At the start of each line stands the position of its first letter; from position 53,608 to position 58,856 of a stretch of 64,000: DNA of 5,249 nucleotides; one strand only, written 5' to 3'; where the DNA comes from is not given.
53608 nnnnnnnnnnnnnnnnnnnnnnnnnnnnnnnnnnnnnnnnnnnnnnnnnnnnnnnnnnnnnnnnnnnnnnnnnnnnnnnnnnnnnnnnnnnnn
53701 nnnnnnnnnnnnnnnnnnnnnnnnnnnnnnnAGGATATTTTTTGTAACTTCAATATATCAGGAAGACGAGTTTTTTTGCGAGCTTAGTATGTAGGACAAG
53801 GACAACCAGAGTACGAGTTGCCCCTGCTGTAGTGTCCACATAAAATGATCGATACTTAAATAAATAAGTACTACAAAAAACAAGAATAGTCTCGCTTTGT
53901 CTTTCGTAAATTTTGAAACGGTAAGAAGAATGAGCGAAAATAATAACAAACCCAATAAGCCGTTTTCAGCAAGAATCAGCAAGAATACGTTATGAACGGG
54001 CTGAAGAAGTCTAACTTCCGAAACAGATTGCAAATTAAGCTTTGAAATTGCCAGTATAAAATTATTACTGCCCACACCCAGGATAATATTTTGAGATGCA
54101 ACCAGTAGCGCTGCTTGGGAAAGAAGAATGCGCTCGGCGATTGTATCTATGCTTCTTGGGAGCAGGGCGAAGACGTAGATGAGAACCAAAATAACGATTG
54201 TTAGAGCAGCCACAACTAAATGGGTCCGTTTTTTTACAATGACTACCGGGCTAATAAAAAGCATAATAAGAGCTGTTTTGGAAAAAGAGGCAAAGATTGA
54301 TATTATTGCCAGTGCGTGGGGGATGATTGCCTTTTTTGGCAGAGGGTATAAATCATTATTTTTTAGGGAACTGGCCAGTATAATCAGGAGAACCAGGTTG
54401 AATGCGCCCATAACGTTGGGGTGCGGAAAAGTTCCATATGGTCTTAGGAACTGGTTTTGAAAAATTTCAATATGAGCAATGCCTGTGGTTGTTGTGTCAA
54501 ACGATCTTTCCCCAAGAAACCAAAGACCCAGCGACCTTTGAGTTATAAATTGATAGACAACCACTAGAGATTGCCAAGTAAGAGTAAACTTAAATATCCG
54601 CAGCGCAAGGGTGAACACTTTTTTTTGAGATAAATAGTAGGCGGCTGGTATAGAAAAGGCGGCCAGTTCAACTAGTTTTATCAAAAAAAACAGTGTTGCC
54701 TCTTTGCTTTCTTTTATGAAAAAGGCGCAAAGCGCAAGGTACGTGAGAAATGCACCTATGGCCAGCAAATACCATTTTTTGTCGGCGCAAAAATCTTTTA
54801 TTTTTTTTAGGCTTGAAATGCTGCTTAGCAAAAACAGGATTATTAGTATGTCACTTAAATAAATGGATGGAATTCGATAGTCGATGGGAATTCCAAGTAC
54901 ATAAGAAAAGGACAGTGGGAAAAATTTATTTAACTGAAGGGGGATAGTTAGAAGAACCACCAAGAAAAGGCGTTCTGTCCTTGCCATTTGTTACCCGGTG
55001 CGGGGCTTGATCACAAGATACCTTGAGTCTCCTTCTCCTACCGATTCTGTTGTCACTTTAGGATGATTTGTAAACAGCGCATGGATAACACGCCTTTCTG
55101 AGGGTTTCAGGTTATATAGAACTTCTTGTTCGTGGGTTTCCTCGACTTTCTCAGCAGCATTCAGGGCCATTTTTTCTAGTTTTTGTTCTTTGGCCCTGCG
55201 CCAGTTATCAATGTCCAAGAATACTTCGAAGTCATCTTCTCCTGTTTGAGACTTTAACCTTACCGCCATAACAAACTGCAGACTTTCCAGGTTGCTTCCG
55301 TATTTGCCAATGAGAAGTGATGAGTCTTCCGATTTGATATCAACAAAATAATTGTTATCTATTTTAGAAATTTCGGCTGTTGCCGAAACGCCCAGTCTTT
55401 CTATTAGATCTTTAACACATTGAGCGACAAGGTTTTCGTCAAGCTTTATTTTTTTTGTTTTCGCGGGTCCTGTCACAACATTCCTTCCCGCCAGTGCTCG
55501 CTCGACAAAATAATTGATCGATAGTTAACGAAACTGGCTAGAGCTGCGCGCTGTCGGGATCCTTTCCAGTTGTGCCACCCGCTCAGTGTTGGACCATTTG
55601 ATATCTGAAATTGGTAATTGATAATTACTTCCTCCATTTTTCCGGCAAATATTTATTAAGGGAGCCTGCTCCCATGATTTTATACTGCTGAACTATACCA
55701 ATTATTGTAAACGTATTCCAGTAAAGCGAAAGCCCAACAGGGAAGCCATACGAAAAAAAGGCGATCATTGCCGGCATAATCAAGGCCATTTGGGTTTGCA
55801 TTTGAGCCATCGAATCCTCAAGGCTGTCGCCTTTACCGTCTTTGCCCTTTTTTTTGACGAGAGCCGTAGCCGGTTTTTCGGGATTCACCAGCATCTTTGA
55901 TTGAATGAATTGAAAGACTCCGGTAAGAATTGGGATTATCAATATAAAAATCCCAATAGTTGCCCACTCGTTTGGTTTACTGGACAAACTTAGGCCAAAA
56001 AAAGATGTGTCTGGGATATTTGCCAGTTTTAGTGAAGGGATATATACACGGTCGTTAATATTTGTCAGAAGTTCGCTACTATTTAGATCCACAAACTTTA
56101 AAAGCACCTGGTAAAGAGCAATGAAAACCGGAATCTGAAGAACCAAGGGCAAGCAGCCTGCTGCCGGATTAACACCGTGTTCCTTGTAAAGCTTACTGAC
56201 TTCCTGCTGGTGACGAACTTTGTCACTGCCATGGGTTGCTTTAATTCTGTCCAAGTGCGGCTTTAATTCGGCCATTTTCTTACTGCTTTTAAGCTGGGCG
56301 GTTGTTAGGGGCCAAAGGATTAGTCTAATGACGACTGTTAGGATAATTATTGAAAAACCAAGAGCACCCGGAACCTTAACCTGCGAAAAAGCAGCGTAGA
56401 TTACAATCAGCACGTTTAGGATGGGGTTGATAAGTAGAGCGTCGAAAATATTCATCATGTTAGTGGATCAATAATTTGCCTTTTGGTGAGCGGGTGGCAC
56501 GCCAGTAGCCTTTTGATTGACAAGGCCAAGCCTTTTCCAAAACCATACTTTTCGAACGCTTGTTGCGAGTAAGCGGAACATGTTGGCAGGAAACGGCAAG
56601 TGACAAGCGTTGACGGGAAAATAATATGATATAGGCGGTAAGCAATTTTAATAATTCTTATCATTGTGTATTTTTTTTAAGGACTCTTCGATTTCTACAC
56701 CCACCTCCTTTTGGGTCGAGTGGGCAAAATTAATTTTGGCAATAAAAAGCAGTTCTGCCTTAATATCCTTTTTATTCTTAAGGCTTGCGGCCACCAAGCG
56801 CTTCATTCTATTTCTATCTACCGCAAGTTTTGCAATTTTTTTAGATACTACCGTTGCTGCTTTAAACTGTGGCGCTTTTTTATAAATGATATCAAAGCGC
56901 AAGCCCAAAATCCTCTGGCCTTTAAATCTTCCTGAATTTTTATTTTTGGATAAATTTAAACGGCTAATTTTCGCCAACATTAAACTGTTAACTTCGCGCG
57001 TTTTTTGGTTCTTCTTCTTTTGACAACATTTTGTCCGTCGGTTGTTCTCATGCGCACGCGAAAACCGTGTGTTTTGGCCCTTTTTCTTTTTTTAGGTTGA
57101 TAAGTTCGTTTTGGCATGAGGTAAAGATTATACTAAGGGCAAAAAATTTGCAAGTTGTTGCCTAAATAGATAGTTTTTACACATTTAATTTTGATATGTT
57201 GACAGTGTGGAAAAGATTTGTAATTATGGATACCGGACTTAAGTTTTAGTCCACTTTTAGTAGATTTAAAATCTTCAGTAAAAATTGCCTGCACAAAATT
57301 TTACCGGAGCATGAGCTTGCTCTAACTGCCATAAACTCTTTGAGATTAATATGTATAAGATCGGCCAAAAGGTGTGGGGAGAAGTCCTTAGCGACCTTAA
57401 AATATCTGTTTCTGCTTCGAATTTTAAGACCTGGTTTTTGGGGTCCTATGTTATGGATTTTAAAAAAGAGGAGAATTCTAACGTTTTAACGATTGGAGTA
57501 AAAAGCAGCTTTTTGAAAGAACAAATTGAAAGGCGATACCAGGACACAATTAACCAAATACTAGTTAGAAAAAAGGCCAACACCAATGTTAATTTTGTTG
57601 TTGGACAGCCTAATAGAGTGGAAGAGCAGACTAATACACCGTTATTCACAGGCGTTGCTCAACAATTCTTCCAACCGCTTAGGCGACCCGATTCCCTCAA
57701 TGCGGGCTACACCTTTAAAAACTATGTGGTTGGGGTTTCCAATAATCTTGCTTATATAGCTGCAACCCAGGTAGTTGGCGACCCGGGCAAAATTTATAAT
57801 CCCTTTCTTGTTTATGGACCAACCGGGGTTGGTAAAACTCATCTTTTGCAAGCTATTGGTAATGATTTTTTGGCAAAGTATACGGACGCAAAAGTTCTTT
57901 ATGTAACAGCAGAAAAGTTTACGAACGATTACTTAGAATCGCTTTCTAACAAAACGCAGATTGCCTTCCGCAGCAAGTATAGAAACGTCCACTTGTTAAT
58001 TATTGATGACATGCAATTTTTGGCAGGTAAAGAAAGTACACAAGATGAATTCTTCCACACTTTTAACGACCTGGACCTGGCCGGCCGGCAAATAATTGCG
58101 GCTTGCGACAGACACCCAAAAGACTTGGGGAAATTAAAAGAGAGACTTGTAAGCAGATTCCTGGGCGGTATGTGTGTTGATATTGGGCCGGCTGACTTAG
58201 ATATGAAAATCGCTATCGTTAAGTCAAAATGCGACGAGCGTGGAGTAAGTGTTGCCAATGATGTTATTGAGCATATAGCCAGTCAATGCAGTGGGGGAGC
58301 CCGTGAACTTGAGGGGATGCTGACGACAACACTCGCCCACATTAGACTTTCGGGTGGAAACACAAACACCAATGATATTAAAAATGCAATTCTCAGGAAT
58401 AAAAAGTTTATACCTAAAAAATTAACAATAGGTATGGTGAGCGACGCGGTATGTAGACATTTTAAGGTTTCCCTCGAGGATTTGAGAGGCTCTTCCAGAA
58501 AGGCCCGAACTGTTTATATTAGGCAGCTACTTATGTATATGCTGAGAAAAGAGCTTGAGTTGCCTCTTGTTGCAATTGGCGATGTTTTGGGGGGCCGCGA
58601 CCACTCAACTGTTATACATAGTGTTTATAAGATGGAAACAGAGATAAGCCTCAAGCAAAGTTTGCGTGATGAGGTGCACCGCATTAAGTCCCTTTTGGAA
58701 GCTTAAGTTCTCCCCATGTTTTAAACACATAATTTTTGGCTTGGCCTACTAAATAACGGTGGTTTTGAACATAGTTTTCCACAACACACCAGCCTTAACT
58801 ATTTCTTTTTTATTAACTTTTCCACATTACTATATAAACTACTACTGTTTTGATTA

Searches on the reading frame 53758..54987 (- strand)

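Call 13: search_protein_families(library=pfam, proteins=[window:53758-54987:-], max_evalue=0.01)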
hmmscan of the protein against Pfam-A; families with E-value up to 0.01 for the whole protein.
window:53758-54987:- (409 aa): 1 family
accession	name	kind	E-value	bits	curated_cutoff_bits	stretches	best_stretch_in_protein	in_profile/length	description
PF04932.20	Wzy_C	-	6e-10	39.5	31.7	1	225-350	4-148/149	O-Antigen ligase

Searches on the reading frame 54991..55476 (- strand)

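Call 13: search_protein_families(library=pfam, proteins=[window:54991-55476:-], max_evalue=0.01)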
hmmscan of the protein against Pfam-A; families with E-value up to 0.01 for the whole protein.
window:54991-55476:- (161 aa): 3 families
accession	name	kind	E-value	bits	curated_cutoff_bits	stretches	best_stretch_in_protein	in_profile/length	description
PF01424.28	R3H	-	4.2e-14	52.8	26.8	1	99-158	2-60/60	R3H domain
PF13083.13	KH_KhpA-B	-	1.1e-06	28.8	32.1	1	15-72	2-60/73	KhpA/KhpB, KH domain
PF10890.13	Cyt_b-c1_8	-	0.0019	19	24.3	1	117-149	9-41/72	Cytochrome b-c1 complex subunit 8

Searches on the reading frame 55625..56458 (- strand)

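Call 13: search_protein_families(library=pfam, proteins=[window:55625-56458:-], max_evalue=0.01)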
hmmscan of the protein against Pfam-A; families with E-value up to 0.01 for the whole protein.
window:55625-56458:- (277 aa): 1 family
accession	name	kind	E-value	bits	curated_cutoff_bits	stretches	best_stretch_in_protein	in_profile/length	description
PF02096.25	60KD_IMP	-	1.7e-52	178.1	35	1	34-261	2-161/163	60Kd inner membrane protein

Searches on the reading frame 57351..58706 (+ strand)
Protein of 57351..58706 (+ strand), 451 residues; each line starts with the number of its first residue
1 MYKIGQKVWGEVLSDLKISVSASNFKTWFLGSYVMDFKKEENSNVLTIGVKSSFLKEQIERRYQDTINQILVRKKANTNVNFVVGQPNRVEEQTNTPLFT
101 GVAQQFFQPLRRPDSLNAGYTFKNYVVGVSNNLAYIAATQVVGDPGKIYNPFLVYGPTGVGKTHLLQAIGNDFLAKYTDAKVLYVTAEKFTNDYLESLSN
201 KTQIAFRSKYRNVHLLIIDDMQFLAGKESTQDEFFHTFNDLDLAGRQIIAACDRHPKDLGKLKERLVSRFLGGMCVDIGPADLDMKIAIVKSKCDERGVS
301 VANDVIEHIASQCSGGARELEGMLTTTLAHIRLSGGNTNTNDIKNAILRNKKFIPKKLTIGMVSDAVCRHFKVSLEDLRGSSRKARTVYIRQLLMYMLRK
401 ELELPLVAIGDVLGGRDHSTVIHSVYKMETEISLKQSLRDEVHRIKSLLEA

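Call 13: search_protein_families(library=pfam, proteins=[window:57351-58706:+], max_evalue=0.01)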
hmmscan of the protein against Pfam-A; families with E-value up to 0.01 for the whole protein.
window:57351-58706:+ (451 aa): 13 families
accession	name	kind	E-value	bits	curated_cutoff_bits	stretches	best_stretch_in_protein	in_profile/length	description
PF00308.24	Bac_DnaA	-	4.5e-59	199.7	23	1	116-277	1-162/162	Bacterial DnaA ATPAse domain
PF08299.17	Bac_DnaA_C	-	1.4e-21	76.7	31.5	1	363-427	4-68/69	Bacterial dnaA protein helix-turn-helix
PF11638.13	DnaA_N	-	1.4e-10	41.2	24.6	1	6-71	1-63/65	DnaA N-terminal domain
PF00004.35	AAA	-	1.4e-09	38.9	21.2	1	153-270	2-123/131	ATPase family associated with various cellular activities (AAA)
PF13401.12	AAA_22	-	1.8e-06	28.7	27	0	153-191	9-45/130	AAA domain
PF01695.23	IstB_IS21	-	1.8e-06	28.1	24.1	1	153-240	96-181/238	IstB-like ATP binding protein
PF13173.12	AAA_14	-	5.4e-06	26.9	27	1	151-234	4-84/129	AAA domain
PF01637.24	ATPase_2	-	1.7e-05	25.2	33.2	1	149-272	20-137/225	ATPase domain predominantly from Archaea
PF13191.12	AAA_16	-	0.00029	21.8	32.6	1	150-211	25-95/167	AAA ATPase domain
PF12775.13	AAA_7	-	0.00065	19.7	25.8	1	148-222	32-110/181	P-loop containing dynein motor region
PF00910.28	RNA_helicase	-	0.00078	20.3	21.5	1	153-222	2-59/105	RNA helicase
PF25199.1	nSTAND_NTPase5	-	0.0023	18.2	34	1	149-225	41-109/145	Novel STAND NTPase 5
PF07728.20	AAA_5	-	0.0025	18.2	22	0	152-192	2-38/139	AAA domain (dynein-related subfamily)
